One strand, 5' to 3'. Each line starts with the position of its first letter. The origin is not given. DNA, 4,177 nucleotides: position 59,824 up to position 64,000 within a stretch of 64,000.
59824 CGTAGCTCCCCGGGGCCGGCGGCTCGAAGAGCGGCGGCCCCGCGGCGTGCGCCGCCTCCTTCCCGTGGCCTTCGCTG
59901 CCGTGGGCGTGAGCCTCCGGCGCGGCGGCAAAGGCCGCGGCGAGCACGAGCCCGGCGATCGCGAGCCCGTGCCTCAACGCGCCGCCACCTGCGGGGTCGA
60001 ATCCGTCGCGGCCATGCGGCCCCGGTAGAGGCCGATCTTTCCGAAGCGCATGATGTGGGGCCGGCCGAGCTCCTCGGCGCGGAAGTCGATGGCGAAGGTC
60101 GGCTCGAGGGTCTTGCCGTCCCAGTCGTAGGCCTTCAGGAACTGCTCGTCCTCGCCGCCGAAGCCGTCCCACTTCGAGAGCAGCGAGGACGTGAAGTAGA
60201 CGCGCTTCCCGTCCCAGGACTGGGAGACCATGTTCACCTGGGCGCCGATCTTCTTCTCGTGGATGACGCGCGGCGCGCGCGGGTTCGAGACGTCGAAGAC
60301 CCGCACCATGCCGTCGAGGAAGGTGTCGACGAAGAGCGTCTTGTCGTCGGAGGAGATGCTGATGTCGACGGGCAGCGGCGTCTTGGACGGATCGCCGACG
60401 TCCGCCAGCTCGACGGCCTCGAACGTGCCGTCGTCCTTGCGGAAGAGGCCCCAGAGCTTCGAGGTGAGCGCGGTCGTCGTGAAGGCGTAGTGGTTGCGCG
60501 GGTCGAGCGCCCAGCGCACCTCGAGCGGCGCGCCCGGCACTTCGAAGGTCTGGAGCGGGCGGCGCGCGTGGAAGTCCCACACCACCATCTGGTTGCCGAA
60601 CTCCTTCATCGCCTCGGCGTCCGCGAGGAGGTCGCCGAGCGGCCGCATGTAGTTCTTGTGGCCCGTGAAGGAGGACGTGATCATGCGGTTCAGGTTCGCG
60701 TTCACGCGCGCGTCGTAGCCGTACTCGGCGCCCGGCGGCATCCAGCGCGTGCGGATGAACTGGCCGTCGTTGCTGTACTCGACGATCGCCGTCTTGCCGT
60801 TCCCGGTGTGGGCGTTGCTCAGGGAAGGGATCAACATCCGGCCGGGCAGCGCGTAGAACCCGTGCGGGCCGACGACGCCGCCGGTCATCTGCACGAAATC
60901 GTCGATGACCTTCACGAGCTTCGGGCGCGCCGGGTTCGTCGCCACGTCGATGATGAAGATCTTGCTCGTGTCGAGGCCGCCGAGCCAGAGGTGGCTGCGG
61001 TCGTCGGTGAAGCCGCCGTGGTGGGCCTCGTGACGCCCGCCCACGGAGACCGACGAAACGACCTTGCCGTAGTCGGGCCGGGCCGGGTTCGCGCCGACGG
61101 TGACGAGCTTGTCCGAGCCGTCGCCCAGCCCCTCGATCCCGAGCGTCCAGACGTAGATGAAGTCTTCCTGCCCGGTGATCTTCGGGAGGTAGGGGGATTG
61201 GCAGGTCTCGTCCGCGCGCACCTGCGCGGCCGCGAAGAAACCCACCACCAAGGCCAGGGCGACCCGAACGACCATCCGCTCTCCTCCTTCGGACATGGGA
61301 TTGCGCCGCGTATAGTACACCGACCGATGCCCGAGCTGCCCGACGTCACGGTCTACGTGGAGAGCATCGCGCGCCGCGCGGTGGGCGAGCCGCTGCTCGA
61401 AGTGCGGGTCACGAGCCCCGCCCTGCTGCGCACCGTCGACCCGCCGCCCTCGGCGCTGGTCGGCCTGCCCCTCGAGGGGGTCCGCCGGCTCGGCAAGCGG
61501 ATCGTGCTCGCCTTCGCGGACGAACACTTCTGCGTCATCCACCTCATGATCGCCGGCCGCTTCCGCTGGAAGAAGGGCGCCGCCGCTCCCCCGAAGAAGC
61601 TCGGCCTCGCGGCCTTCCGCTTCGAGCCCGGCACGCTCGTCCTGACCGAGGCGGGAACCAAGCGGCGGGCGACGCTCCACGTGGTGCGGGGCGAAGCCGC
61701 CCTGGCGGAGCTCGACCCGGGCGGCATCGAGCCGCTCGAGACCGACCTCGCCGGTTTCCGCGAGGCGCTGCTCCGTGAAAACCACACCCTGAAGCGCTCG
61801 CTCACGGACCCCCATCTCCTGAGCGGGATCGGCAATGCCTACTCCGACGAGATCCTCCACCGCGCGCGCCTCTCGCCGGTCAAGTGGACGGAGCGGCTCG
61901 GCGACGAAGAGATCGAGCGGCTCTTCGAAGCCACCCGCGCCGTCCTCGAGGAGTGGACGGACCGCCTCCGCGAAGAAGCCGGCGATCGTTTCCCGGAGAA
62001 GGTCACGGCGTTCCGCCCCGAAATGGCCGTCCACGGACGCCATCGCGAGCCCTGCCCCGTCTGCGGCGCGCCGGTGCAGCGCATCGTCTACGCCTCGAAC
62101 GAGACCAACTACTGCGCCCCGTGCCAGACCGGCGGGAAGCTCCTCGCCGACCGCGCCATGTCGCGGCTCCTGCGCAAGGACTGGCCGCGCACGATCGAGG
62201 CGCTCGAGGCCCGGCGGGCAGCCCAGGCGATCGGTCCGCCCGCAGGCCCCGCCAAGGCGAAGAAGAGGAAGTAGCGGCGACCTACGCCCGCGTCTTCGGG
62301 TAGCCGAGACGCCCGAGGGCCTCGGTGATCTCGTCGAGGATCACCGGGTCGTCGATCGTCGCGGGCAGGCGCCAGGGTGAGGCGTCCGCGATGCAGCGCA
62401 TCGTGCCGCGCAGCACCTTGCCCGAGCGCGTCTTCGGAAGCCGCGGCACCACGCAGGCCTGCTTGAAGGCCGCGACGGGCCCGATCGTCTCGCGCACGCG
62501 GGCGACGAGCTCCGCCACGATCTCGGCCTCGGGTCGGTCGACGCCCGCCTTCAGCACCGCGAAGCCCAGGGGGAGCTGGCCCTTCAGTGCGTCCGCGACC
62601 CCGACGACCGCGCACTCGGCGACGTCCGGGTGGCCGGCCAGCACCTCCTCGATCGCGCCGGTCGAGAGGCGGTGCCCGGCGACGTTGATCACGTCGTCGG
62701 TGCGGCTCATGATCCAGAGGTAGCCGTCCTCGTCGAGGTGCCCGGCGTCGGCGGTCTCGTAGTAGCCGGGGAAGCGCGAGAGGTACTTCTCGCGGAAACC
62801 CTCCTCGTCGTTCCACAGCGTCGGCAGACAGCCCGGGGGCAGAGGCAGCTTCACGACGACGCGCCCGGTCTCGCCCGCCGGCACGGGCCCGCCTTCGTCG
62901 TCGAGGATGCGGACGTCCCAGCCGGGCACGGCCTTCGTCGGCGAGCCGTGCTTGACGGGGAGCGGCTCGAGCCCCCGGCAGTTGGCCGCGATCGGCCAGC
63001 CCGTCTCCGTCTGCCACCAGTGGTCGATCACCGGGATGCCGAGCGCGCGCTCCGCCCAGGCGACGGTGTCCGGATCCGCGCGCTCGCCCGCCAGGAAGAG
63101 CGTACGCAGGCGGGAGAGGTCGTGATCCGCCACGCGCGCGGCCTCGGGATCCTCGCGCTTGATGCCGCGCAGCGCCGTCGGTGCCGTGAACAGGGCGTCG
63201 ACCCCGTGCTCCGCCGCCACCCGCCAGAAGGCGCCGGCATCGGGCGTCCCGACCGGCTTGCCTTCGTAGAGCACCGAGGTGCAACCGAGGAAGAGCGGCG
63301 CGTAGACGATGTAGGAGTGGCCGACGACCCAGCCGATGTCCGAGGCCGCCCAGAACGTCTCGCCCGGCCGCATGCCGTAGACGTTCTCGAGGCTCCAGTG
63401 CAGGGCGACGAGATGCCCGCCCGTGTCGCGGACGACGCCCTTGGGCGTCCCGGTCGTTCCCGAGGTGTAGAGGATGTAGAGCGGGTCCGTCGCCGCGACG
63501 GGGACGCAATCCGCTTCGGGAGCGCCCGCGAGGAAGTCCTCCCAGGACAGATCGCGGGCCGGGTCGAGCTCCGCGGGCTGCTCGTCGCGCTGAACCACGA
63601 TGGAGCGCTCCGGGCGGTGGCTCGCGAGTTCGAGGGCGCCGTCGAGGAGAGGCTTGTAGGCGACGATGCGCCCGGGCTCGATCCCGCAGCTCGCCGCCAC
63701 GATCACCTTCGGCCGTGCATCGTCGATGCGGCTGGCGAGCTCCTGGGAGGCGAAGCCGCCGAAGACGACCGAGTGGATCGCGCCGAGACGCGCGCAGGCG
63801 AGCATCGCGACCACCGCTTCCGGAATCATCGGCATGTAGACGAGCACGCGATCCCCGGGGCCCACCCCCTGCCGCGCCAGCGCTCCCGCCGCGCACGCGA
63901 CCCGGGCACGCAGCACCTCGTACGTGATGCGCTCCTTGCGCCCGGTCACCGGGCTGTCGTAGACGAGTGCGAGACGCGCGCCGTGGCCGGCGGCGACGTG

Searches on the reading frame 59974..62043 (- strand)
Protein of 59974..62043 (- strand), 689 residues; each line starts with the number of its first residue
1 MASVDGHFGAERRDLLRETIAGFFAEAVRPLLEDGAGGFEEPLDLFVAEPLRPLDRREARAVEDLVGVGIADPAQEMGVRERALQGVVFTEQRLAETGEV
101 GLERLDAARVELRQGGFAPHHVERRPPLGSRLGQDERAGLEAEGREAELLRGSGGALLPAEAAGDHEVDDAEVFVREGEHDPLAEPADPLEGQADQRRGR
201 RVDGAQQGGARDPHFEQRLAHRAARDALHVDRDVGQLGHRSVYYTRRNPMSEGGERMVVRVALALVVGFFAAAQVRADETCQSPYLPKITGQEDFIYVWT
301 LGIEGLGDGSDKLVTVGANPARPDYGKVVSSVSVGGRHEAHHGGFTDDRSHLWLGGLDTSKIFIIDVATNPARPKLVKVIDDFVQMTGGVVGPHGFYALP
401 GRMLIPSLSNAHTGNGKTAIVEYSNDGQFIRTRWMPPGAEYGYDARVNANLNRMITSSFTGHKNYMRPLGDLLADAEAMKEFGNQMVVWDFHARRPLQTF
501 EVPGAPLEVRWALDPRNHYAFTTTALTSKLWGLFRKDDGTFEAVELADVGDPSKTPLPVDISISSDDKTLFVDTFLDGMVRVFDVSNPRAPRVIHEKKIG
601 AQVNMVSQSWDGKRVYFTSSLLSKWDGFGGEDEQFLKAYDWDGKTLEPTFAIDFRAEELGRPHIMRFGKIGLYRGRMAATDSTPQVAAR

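Call 32: search_protein_families(library=pfam, proteins=[window:59974-62043:-], max_evalue=0.001)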
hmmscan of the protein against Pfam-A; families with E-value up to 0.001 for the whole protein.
window:59974-62043:- (689 aa): 1 family
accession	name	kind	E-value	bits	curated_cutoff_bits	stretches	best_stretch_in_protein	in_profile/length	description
PF05694.17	SBP56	-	1.4e-47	163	34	1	278-667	4-442/453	56kDa selenium binding protein (SBP56)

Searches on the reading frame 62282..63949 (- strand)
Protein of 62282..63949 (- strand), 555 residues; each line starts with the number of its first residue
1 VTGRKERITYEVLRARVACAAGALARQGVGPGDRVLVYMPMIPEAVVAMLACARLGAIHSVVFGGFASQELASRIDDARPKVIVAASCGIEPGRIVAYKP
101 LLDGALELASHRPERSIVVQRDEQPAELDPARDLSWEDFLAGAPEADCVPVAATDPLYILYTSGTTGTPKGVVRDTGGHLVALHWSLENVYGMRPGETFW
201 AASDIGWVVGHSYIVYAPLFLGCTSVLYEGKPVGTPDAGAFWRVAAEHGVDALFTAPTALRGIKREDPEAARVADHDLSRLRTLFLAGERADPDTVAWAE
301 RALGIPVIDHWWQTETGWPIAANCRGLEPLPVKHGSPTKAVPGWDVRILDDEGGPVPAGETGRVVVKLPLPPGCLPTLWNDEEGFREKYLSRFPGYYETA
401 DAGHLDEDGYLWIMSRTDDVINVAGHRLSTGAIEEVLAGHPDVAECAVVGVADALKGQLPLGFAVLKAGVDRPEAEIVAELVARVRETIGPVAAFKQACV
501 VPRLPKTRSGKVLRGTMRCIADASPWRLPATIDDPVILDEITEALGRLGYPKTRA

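Call 32: search_protein_families(library=pfam, proteins=[window:62282-63949:-], max_evalue=0.001)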
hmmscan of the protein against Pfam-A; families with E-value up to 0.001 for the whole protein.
window:62282-63949:- (555 aa): 2 families
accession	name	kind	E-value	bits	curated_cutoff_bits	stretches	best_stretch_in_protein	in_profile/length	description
PF00501.34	AMP-binding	-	6.4e-75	252.8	29.9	1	4-367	18-375/384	AMP-binding enzyme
PF13193.12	AMP-binding_C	-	1.7e-25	90.2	24.5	1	433-511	2-76/76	AMP-binding enzyme C-terminal domain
